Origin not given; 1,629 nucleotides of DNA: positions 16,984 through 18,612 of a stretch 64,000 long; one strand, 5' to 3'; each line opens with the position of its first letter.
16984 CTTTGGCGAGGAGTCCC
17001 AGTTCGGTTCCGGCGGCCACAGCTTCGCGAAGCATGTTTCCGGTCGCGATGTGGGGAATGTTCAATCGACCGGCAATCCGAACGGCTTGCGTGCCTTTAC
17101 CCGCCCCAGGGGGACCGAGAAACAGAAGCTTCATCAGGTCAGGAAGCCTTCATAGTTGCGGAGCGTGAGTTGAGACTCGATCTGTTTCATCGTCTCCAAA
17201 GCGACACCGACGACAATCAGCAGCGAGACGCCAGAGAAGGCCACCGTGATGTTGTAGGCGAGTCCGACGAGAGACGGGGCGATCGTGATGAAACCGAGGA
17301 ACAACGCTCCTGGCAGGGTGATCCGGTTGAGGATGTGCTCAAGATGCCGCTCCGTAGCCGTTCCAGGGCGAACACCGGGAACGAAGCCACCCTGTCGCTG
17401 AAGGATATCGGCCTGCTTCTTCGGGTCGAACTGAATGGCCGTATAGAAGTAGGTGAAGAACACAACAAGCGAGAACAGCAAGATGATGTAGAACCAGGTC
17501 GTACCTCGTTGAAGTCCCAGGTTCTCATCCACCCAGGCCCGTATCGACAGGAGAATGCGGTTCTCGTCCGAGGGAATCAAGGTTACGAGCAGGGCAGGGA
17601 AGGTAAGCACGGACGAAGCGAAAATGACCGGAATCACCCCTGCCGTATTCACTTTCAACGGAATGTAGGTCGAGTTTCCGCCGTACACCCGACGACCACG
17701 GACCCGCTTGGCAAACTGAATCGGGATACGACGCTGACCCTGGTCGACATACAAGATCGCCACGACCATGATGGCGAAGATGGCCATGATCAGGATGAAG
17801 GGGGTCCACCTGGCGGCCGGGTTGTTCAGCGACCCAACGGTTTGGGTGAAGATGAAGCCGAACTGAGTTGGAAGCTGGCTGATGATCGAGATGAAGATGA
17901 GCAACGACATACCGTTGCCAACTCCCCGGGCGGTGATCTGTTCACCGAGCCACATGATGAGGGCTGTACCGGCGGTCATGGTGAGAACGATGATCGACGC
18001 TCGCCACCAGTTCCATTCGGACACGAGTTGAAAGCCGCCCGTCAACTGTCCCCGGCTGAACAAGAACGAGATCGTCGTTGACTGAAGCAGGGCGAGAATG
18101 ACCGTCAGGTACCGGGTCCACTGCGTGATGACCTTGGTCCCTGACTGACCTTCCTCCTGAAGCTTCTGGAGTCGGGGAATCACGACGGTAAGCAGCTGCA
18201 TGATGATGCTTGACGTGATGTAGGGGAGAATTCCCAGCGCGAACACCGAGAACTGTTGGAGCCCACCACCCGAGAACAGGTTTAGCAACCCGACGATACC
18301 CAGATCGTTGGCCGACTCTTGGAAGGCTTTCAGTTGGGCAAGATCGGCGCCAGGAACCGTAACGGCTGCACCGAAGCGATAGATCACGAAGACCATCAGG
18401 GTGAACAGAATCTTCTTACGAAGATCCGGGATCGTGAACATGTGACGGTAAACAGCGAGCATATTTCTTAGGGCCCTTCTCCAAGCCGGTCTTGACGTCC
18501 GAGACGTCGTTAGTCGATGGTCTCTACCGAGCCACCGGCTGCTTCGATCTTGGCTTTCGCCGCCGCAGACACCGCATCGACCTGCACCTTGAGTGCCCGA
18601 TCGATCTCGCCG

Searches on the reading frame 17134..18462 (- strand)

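Call 7: search_protein_families(library=pfam, proteins=[window:17134-18462:-], max_evalue=0.001)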
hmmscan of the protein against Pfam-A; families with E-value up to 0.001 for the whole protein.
window:17134-18462:- (442 aa): 1 family
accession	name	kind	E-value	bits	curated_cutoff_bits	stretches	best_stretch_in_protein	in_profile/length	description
PF00344.25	SecY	-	7.4e-109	364.2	32.2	1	72-425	1-306/306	SecY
